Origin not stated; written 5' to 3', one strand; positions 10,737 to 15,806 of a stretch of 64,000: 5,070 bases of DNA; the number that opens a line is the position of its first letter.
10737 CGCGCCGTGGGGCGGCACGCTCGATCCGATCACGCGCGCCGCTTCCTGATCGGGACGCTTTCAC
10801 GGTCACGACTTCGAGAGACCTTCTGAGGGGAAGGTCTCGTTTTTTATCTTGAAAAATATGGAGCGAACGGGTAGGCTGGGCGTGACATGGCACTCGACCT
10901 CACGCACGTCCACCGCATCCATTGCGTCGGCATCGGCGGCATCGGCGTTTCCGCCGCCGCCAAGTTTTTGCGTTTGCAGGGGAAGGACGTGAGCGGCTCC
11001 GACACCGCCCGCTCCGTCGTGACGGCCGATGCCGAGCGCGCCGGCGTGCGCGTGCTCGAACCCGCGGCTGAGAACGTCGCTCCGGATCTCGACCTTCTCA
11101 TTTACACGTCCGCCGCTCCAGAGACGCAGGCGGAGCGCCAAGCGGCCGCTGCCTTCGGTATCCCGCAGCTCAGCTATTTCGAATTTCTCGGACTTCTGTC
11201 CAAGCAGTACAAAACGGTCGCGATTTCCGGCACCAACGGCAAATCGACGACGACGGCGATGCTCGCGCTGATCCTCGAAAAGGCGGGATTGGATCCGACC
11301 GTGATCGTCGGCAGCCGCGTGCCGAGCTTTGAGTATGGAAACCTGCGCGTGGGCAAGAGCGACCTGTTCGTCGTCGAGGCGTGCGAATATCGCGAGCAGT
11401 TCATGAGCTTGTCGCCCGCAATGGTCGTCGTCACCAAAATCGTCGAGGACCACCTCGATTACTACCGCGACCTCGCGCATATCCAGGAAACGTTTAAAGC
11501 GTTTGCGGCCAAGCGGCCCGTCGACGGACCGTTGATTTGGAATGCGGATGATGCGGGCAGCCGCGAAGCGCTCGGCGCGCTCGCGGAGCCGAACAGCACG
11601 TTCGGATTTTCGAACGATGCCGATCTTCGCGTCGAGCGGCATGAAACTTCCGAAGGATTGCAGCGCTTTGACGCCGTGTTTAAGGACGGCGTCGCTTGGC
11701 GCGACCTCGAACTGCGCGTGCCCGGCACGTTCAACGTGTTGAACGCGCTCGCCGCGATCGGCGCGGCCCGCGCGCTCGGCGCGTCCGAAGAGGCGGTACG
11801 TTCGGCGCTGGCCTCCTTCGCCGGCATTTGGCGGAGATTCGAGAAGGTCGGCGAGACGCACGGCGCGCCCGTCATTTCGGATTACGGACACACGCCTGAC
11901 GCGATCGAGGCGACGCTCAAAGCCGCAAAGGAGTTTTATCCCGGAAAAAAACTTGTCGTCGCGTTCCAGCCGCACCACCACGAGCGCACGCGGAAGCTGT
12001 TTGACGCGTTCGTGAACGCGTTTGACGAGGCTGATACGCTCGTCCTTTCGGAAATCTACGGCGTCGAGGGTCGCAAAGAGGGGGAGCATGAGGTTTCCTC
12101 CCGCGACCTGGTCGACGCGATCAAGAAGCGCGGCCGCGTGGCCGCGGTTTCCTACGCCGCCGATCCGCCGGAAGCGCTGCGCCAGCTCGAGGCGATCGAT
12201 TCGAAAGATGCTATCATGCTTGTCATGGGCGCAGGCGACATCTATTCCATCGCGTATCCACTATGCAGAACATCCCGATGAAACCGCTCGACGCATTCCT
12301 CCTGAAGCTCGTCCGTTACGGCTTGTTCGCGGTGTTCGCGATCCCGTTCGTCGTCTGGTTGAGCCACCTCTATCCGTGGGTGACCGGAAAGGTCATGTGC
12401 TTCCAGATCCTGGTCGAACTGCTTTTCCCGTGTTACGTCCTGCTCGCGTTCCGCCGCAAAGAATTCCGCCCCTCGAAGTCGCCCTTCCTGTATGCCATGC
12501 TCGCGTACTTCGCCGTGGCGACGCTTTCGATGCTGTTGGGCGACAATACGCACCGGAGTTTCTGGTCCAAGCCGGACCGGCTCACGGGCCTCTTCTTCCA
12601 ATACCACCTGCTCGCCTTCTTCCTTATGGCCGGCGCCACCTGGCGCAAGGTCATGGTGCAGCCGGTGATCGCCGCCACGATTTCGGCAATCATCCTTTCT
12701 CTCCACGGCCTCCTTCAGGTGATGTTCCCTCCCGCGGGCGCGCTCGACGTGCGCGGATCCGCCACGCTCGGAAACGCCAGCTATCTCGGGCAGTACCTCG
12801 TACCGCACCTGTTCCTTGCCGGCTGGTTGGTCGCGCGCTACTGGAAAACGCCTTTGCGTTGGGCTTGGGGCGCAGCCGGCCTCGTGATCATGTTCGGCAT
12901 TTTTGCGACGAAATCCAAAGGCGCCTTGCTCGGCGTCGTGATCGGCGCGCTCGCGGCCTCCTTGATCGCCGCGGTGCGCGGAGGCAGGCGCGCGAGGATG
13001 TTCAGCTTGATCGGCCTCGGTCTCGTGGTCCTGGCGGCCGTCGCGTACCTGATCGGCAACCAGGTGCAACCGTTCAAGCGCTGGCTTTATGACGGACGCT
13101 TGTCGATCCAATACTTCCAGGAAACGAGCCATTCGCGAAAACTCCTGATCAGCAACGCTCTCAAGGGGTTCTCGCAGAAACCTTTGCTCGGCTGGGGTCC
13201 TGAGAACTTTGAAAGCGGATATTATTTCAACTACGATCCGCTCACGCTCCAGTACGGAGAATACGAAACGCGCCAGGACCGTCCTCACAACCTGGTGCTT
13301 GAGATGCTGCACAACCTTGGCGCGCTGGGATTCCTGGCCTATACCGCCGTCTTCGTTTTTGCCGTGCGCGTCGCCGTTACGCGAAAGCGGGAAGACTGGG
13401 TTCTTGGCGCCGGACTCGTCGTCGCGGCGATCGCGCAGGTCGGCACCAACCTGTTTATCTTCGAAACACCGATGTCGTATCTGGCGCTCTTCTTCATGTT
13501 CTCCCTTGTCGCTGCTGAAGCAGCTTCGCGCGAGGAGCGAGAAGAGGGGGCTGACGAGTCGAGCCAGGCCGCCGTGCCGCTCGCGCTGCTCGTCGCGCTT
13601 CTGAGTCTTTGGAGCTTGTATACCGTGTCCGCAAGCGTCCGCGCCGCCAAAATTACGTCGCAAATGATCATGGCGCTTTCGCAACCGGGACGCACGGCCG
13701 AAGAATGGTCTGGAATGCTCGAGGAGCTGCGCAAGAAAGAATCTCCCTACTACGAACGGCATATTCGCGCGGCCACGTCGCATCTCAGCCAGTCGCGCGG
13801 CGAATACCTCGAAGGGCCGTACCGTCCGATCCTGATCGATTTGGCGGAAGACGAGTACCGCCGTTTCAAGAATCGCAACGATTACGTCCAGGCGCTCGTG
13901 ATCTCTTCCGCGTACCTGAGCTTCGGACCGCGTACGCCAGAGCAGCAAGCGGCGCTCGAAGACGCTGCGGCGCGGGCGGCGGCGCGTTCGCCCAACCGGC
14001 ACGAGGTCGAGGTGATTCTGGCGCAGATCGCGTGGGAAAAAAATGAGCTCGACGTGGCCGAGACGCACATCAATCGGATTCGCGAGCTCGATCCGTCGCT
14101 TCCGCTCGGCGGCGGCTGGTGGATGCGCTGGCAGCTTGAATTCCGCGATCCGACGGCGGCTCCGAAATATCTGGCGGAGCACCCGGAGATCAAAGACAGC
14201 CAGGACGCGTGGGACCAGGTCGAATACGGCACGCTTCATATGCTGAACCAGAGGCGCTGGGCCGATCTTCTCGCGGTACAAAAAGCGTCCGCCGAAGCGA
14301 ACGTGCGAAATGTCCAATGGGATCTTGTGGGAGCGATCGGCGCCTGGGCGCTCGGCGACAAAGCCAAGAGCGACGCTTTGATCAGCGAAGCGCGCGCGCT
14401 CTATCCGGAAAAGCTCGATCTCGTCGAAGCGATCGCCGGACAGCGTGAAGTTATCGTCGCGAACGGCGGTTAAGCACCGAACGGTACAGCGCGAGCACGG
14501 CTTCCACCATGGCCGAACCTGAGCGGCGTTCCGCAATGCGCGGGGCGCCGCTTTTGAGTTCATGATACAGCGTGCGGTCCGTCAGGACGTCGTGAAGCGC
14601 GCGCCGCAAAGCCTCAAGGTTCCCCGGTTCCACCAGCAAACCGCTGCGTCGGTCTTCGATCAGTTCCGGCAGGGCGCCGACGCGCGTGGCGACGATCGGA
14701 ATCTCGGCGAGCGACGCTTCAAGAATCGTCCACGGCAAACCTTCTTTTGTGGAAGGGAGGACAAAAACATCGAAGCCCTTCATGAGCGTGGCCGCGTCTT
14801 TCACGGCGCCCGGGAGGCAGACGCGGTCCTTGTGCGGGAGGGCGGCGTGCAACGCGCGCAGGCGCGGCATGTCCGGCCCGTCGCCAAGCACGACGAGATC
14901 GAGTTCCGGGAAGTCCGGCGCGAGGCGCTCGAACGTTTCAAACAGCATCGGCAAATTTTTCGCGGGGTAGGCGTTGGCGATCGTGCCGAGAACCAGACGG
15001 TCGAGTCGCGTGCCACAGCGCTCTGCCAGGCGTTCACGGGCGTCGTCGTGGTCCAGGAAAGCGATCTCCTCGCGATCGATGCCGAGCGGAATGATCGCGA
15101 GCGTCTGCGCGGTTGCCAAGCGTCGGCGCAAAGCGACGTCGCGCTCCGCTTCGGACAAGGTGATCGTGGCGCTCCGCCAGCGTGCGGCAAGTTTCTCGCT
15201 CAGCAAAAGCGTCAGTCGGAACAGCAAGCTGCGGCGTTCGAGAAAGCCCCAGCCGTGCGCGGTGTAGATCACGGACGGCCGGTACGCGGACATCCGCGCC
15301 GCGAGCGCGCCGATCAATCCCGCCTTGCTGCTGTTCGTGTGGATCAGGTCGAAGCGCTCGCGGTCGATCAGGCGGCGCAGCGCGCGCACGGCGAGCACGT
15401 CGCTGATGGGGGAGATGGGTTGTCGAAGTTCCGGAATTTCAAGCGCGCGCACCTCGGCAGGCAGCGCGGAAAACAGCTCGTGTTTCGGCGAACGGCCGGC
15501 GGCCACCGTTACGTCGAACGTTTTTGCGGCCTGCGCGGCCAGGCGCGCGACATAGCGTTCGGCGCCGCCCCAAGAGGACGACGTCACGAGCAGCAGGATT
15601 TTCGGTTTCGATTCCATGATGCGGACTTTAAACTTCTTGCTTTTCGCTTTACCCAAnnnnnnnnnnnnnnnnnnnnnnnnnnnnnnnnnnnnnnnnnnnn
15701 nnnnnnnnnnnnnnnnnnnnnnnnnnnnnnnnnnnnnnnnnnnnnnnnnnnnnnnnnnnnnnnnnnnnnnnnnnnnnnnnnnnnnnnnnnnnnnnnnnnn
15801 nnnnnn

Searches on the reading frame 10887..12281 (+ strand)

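Call 85: search_protein_families(library=pfam, proteins=[window:10887-12281:+], max_evalue=0.000001)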
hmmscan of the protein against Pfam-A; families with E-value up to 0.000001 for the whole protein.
window:10887-12281:+ (464 aa): 3 families
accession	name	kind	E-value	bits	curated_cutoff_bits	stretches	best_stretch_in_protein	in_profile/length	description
PF08245.18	Mur_ligase_M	-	7.8e-24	85.2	24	1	113-294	1-200/200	Mur ligase middle domain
PF02875.26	Mur_ligase_C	-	3e-22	80.2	28.4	1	316-450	1-127/127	Mur ligase, glutamate ligase domain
PF01225.30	Mur_ligase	-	1.4e-17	64.3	21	1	10-108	1-94/95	Mur ligase family, catalytic domain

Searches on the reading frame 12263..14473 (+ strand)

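Call 85: search_protein_families(library=pfam, proteins=[window:12263-14473:+], max_evalue=0.000001)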
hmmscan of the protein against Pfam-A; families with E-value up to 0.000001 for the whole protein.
window:12263-14473:+ (736 aa): 1 family
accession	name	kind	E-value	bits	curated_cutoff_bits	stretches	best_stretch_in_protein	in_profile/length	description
PF04932.20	Wzy_C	-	4.1e-16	59.6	31.7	1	207-360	4-148/149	O-Antigen ligase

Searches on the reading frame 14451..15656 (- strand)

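Call 85: search_protein_families(library=pfam, proteins=[window:14451-15656:-], max_evalue=0.000001)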
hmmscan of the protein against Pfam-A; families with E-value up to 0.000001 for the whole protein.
window:14451-15656:- (401 aa): 5 families
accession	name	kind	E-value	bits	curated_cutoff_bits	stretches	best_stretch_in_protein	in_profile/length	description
PF13692.12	Glyco_trans_1_4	-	2.6e-29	102.8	27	1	222-360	3-142/142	Glycosyl transferases group 1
PF00534.26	Glycos_transf_1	-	2.3e-28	99.3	26.4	1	215-371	10-169/172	Glycosyl transferases group 1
PF13439.12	Glyco_transf_4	-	2e-24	87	28.5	1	29-196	1-169/170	Glycosyltransferase Family 4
PF13579.12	Glyco_trans_4_4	-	2.4e-19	70.6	29.7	1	30-192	1-158/158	Glycosyl transferase 4-like domain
PF13477.12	Glyco_trans_4_2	-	6.1e-11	43.1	23.4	1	19-142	1-115/139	Glycosyl transferase 4-like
